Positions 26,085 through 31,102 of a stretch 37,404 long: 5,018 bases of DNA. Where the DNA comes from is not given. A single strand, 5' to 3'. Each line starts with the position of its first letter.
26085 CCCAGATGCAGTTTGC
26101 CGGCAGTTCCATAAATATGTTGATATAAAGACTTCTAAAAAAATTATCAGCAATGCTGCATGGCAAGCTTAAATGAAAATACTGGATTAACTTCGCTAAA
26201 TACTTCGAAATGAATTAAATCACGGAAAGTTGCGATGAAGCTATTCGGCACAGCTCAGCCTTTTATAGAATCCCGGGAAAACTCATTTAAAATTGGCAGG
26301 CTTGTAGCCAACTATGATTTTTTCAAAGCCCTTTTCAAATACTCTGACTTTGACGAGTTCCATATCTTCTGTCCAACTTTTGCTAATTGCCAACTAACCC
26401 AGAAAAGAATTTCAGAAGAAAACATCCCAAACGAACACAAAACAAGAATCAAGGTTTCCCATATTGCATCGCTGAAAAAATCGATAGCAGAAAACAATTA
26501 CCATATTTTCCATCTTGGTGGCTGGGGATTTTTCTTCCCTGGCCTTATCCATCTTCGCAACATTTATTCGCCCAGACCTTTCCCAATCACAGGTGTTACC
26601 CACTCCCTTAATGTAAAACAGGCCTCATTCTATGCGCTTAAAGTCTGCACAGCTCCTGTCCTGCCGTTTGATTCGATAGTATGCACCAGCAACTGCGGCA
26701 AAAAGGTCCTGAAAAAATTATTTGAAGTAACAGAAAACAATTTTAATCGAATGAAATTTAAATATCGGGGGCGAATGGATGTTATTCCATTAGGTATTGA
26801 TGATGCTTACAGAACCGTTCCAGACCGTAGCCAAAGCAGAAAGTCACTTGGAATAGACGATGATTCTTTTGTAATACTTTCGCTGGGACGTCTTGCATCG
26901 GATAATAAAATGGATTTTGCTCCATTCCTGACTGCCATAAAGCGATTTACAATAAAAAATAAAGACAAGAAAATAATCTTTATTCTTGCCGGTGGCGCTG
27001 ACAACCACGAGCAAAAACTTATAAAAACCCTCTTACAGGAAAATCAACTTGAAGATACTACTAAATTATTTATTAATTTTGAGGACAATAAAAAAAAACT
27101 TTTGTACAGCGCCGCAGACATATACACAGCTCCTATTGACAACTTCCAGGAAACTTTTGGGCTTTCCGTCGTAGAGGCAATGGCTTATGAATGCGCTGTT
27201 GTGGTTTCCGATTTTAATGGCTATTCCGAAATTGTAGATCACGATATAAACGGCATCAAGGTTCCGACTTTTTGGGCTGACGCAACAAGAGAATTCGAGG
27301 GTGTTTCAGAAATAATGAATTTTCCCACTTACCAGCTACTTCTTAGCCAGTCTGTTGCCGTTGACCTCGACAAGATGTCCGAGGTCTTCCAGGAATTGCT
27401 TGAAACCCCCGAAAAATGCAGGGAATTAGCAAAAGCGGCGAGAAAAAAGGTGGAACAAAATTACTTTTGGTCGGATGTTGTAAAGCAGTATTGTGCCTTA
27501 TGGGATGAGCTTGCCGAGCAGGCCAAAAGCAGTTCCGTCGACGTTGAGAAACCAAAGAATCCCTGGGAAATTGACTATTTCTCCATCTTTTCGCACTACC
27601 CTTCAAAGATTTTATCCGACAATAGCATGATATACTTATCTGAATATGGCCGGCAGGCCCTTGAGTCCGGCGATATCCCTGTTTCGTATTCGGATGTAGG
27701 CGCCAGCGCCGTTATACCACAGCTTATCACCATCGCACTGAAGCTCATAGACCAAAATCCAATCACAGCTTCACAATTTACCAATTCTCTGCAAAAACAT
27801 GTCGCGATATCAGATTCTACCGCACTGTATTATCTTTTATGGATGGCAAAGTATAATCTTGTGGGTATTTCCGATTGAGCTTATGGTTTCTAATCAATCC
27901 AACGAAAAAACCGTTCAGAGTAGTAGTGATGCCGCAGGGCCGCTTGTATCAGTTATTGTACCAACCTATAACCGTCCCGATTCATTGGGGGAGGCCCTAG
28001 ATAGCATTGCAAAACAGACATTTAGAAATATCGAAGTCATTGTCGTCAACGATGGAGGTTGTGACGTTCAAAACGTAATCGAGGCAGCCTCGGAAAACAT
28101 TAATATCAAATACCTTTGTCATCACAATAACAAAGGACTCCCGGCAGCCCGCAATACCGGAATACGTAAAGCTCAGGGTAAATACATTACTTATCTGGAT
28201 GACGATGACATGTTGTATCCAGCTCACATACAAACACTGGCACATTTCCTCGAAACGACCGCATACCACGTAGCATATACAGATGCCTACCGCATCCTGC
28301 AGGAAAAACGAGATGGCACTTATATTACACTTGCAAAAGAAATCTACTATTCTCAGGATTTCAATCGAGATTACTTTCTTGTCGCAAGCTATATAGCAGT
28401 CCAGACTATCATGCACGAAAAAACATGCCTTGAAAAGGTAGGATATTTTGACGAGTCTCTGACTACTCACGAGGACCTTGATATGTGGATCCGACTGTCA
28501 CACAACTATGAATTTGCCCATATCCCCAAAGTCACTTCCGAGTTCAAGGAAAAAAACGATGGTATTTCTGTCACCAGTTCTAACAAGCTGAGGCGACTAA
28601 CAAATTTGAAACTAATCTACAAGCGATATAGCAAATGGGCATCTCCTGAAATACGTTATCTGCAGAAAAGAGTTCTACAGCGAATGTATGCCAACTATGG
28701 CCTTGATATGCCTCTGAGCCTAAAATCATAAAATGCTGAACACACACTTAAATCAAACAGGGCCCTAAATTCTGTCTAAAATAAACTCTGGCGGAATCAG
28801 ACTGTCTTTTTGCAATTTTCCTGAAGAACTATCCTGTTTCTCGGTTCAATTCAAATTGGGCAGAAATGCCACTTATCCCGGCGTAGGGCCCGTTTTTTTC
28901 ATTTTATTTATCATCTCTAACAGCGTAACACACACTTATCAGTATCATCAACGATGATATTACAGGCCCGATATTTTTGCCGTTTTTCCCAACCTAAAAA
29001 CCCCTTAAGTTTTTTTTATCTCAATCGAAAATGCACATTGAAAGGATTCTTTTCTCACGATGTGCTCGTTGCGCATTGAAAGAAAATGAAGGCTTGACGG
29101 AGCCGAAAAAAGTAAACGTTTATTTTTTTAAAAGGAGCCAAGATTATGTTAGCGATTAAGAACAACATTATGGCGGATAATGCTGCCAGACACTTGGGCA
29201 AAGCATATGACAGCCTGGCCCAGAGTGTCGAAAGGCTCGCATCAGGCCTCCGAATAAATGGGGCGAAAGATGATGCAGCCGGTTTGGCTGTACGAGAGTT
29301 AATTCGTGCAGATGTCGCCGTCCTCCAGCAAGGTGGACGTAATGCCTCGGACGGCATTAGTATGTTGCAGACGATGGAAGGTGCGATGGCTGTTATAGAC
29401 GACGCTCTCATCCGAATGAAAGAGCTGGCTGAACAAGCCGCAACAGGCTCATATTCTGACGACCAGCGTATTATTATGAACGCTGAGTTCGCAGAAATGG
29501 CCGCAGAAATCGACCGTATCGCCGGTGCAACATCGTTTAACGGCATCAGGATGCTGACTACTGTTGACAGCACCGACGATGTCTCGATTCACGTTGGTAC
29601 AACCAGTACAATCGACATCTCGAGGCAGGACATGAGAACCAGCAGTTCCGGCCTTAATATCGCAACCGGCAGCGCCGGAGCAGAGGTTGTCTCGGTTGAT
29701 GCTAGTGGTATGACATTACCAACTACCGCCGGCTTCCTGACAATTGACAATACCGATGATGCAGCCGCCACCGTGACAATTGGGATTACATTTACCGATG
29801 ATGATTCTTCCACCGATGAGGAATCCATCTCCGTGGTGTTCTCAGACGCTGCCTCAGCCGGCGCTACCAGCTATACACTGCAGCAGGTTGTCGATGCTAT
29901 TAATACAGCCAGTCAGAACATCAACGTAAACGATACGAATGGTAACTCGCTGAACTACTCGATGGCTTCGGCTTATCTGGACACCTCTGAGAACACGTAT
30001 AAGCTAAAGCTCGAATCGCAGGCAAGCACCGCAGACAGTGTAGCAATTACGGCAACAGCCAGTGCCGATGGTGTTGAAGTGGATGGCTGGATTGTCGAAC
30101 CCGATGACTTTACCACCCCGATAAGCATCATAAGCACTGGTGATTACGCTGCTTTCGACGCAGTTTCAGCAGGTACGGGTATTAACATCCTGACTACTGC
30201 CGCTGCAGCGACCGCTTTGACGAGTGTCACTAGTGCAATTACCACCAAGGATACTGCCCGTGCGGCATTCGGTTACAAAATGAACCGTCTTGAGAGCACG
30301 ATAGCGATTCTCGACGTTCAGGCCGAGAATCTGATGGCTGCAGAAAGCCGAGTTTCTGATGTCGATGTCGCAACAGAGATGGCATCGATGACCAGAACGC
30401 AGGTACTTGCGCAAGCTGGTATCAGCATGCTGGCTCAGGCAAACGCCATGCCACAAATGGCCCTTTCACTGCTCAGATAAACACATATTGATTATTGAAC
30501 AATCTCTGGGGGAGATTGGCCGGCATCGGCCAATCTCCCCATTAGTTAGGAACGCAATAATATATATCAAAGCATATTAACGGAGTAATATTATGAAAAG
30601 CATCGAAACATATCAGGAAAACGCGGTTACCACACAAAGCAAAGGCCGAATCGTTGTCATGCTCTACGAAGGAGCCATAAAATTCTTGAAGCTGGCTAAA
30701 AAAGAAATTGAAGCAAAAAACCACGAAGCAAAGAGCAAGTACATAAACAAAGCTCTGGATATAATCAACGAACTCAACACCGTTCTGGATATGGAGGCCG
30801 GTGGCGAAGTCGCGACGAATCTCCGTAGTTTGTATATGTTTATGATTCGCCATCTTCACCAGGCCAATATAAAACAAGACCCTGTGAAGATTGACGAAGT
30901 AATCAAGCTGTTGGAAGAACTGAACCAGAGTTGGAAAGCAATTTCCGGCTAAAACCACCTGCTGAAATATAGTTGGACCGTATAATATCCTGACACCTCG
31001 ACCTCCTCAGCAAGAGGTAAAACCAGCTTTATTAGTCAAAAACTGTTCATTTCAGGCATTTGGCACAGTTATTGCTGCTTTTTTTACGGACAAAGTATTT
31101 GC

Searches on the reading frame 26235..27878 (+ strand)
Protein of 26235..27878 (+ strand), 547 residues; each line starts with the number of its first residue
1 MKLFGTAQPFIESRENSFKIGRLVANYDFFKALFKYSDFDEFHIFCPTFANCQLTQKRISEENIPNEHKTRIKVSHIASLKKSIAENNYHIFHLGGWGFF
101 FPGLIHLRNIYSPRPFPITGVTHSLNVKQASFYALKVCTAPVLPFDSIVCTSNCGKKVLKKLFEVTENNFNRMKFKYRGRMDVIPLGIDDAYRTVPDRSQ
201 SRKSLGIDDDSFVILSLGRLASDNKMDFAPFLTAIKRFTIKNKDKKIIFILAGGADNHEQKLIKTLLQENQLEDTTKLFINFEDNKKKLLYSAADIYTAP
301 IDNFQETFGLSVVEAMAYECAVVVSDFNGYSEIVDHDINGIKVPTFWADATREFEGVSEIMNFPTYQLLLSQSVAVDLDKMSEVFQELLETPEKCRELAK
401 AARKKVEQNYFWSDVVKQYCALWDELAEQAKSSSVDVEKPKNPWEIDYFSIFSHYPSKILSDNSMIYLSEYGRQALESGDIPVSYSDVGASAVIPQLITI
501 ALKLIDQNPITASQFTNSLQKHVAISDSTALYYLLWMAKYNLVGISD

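Call 3: search_protein_families(library=pfam, proteins=[window:26235-27878:+], max_evalue=0.01)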
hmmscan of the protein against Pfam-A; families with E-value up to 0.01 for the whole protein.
window:26235-27878:+ (547 aa): 5 families
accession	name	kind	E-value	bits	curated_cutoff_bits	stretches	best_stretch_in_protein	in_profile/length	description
PF00534.26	Glycos_transf_1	-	7.9e-24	84.5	26.4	1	198-346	2-143/172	Glycosyl transferases group 1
PF13692.12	Glyco_trans_1_4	-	1.6e-17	64.6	27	1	212-345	2-126/142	Glycosyl transferases group 1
PF13439.12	Glyco_transf_4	-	3e-05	24.5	28.5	1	41-167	21-156/170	Glycosyltransferase Family 4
PF20706.3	GT4-conflict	-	4.7e-05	23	26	1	205-417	193-383/385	Family 4 Glycosyltransferase in conflict systems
PF13524.12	Glyco_trans_1_2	-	0.0012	19.2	25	1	313-420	68-143/144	Glycosyl transferase-like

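Call 4: search_protein_families(library=ncbifam, proteins=[window:26235-27878:+], max_evalue=0.01)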
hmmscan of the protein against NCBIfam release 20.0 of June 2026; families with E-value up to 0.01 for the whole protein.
window:26235-27878:+ (547 aa): 26 families (the best 25 are shown)
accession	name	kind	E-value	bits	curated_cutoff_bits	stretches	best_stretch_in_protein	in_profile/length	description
NF038295.1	EPS_HpsP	equivalog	3e-18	66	550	1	175-327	172-319/388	hormogonium polysaccharide biosynthesis glycosyltransferase HpsP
NF041876.1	EPS_EpsE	equivalog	3.4e-15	56.2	400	1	173-345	180-345/389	exopolysaccharide biosynthesis GT4 family glycosyltransferase EpsE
TIGR03999.1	thiol_BshA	equivalog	2.2e-14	53.2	273.7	2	175-341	163-318/375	N-acetyl-alpha-D-glucosaminyl L-malate synthase BshA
TIGR02149.1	glgA_Coryne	subfamily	6.8e-14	51.8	302.4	1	180-425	170-389/391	glycogen synthase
TIGR04157.1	glyco_rSAM_CFB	subfamily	2.7e-13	49.7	400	1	145-355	170-360/406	TIGR04157 family glycosyltransferase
TIGR03088.1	stp2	hypoth_equivalog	1.8e-11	43.7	409.05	1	184-345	165-322/374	TIGR03088 family PEP-CTERM/XrtA system glycosyltransferase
NF012028.0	PRK15484.1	subfamily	4.9e-11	42.3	618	1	180-342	162-324/380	lipopolysaccharide N-acetylglucosaminyltransferase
NF053787.1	GlcN_PG_synth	equivalog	9.6e-11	41.1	480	1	181-338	166-304/361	N-acetylglucosaminyl phosphatidylglycerol synthase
TIGR03449.1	mycothiol_MshA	equivalog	2.7e-10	39.7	462.5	1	178-352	187-364/406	D-inositol-3-phosphate glycosyltransferase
NF049988.1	MGlcDAGSynMgs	equivalog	9e-09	35.2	400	1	173-341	170-335/398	alpha-monoglucosyldiacylglycerol synthase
TIGR02095.1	glgA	subfamily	3.9e-08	32.4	328.45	1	204-423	285-474/477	glycogen/starch synthase, ADP-glucose type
NF001900.0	PRK00654.1-3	equivalog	5.1e-07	28.5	509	1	200-336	261-388/481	glycogen synthase GlgA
TIGR04063.1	stp3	hypoth_equivalog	6.4e-07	28.6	442.05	1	180-342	181-341/397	TIGR04063 family PEP-CTERM/XrtA system glycosyltransferase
NF038298.1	EPS_HpsO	equivalog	1.2e-06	27.5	575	1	176-333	165-326/388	hormogonium polysaccharide biosynthesis glycosyltransferase HpsO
NF001898.0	PRK00654.1-1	equivalog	3.8e-06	25.8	603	1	200-369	282-431/477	glycogen synthase GlgA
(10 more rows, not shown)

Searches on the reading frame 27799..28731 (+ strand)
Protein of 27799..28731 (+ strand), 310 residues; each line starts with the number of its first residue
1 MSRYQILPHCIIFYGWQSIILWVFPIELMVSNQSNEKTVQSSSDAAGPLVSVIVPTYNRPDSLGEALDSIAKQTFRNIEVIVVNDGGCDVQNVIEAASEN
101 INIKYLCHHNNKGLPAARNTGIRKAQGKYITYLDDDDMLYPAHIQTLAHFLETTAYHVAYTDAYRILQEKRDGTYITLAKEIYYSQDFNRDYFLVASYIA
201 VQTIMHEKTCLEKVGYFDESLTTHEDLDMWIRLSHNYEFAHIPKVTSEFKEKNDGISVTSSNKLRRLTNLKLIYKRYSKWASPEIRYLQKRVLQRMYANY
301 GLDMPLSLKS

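Call 3: search_protein_families(library=pfam, proteins=[window:27799-28731:+], max_evalue=0.01)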
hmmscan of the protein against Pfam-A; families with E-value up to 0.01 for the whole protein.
window:27799-28731:+ (310 aa): 4 families
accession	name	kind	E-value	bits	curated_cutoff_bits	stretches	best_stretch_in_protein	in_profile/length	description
PF00535.33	Glycos_transf_2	-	3.1e-31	109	23.3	1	51-198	1-152/168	Glycosyl transferase family 2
PF13641.12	Glyco_tranf_2_3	-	8.2e-15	55.9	27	1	50-235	3-196/230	Glycosyltransferase like family 2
PF10111.15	Glyco_tranf_2_2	-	4.8e-14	52.9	27.3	1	51-295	1-267/276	Glycosyltransferase like family 2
PF13632.12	Glyco_trans_2_3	-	6.3e-07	29.8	27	1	129-282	1-141/198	Glycosyl transferase family group 2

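Call 4: search_protein_families(library=ncbifam, proteins=[window:27799-28731:+], max_evalue=0.01)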
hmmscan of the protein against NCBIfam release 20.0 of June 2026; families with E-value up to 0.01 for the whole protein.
window:27799-28731:+ (310 aa): 26 families (the best 25 are shown)
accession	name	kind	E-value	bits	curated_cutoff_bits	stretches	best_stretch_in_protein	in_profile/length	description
NF047683.1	TeichurnBiosyTuaG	equivalog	2.1e-27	96.4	400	1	47-278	5-229/252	teichuronic acid biosynthesis protein TuaG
NF007482.0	PRK10073.1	equivalog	1.4e-24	86.8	423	1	48-173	6-132/334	glycosyltransferase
NF041875.1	EPS_EpsD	equivalog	6.7e-23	81.6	370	1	50-240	1-197/325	exopolysaccharide biosynthesis glycosyltransferase EpsD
TIGR03965.1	mycofact_glyco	equivalog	3.6e-22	78.9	280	1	43-235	70-265/467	mycofactocin biosynthesis glycosyltransferase MftF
NF050050.1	ProtGlycPglI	equivalog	1.8e-21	76.9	500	1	48-262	2-212/306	GalNAc(5)-diNAcBac-PP-undecaprenol beta-1,3-glucosyltransferase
TIGR03937.1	PgaC_IcaA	equivalog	1.4e-19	70.4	422.3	1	11-243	5-244/407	poly-beta-1,6-N-acetyl-D-glucosamine synthase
NF007453.0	PRK10018.1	equivalog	1.6e-19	70.7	382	1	47-263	5-220/280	colanic acid biosynthesis glycosyltransferase WcaA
TIGR04017.1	WcaA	equivalog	2.5e-19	69.9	495.75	1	47-263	4-219/279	colanic acid biosynthesis glycosyltransferase WcaA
NF041394.1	GtaseAglG_Halo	equivalog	4e-17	62.5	440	1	50-154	3-110/304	glucosyl-dolichyl phosphate glucuronosyltransferase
NF053739.1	GlytfEpsEBac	equivalog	7.7e-17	61.1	450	1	48-234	1-186/265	glycosyltransferase EpsE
NF038299.1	EPS_HpsN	equivalog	1e-16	60.8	425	1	48-151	1-106/317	hormogonium polysaccharide biosynthesis glycosyltransferase HpsN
TIGR04283.1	glyco_like_mftF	equivalog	4.7e-14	52.5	182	1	50-256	1-194/221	TIGR04283 family arsenosugar biosynthesis glycosyltransferase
TIGR04440.1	glyco_TIGR04440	domain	5.6e-14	52.4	70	1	50-190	2-145/215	TIGR00180 family glycosyltransferase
NF038302.1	EPS_HpsE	equivalog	3.2e-13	49.3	300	1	50-161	3-121/307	hormogonium polysaccharide biosynthesis glycosyltransferase HpsE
TIGR03111.1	glyc2_xrt_Gpos1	hypoth_equivalog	1.8e-11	43.5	363.95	1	39-161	40-166/439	TIGR03111 family XrtG-associated glycosyltransferase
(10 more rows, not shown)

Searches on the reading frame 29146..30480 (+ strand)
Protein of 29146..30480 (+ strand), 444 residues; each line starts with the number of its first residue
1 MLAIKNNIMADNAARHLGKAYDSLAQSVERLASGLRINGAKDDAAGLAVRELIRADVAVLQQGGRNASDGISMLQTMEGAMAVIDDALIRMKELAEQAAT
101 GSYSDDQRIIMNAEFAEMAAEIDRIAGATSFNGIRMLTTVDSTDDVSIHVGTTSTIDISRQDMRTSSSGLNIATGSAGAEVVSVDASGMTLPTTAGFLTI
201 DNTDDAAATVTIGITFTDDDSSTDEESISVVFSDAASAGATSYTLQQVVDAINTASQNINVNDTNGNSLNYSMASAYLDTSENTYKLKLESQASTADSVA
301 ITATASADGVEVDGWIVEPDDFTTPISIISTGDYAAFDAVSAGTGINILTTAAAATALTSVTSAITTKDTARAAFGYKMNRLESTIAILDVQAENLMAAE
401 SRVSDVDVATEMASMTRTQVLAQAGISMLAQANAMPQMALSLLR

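Call 3: search_protein_families(library=pfam, proteins=[window:29146-30480:+], max_evalue=0.01)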
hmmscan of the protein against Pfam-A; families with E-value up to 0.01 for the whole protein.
window:29146-30480:+ (444 aa): 2 families
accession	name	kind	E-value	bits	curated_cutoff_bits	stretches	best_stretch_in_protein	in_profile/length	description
PF00669.25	Flagellin_N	-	8.9e-33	113.7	26.6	1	4-138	1-135/139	Bacterial flagellin N-terminal helical region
PF00700.27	Flagellin_C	-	3.5e-23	82.2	23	1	359-443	2-86/86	Bacterial flagellin C-terminal helical region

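Call 4: search_protein_families(library=ncbifam, proteins=[window:29146-30480:+], max_evalue=0.01)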
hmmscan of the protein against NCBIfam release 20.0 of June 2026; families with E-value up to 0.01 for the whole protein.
window:29146-30480:+ (444 aa): 23 families
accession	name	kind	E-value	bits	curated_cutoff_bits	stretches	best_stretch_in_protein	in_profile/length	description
NF009448.0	PRK12806.1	equivalog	7.2e-60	203.1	531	2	4-225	5-220/475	flagellin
NF009444.0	PRK12802.1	equivalog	4e-58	197.2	332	2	1-187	2-191/282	flagellin domain-containing protein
NF005294.0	PRK06819.1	subfamily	1.2e-57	196.2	387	1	12-444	13-376/376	FliC/FljB family flagellin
NF005953.0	PRK08026.1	subfamily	7.5e-54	184.2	619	2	17-243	18-242/548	FliC/FljB family flagellin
NF006467.0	PRK08869.1-2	subfamily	1.1e-52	179.5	443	2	4-214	5-216/400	flagellin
NF006466.0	PRK08869.1-1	subfamily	1.2e-48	166.6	426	2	3-305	4-297/377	flagellin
NF006469.0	PRK08869.1-4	equivalog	3.2e-47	161.7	627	2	3-269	4-266/377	flagellin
NF006470.0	PRK08869.1-5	equivalog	2.3e-46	158.8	423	2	1-289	1-292/388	flagellin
NF006468.0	PRK08869.1-3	subfamily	2.3e-46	158.6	436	2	2-170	3-171/378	polar flagellin E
NF009446.0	PRK12804.1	subfamily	1.5e-45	156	352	2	4-294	3-282/301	flagellin Hag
NF038071.1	lat_flg_LafA_2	exception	3.1e-45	154.7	365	2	7-173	8-174/284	lateral flagellin LafA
NF009449.0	PRK12807.1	subfamily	4.7e-43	147.8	347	2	4-265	3-243/287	flagellin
NF009450.0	PRK12808.1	equivalog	1e-38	134.1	476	2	24-294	23-288/476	flagellin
NF009445.0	PRK12803.1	equivalog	1.2e-36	126.7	450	2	4-147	3-146/335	flagellin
NF009447.0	PRK12805.1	equivalog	5e-32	111.6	404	2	4-176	3-180/287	FliC/FljB family flagellin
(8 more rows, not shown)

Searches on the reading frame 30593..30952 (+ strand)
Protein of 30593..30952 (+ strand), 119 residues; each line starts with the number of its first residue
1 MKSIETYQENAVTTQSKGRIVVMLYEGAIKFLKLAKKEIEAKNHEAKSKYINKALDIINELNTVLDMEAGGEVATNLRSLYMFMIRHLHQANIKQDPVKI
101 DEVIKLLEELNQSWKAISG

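Call 3: search_protein_families(library=pfam, proteins=[window:30593-30952:+], max_evalue=0.01)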
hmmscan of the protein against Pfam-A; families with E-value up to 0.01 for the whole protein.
window:30593-30952:+ (119 aa): 3 families
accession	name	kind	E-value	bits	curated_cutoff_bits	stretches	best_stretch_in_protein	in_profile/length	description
PF02561.19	FliS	-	1.6e-42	144.8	26.7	1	5-117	2-114/115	Flagellar protein FliS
PF16271.10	DUF4924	-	0.00016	22.1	30.3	1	39-115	94-171/179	Domain of unknown function (DUF4924)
PF08631.16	SPO22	-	0.0015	18.5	27.5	1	15-111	29-112/274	Meiosis protein SPO22/ZIP4 like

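Call 4: search_protein_families(library=ncbifam, proteins=[window:30593-30952:+], max_evalue=0.01)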
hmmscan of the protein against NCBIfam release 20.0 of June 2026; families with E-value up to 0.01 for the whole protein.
window:30593-30952:+ (119 aa): 1 family
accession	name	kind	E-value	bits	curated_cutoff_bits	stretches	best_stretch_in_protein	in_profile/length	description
TIGR00208.1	fliS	equivalog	1.7e-35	121.9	53.75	1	2-117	5-120/124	flagellar export chaperone FliS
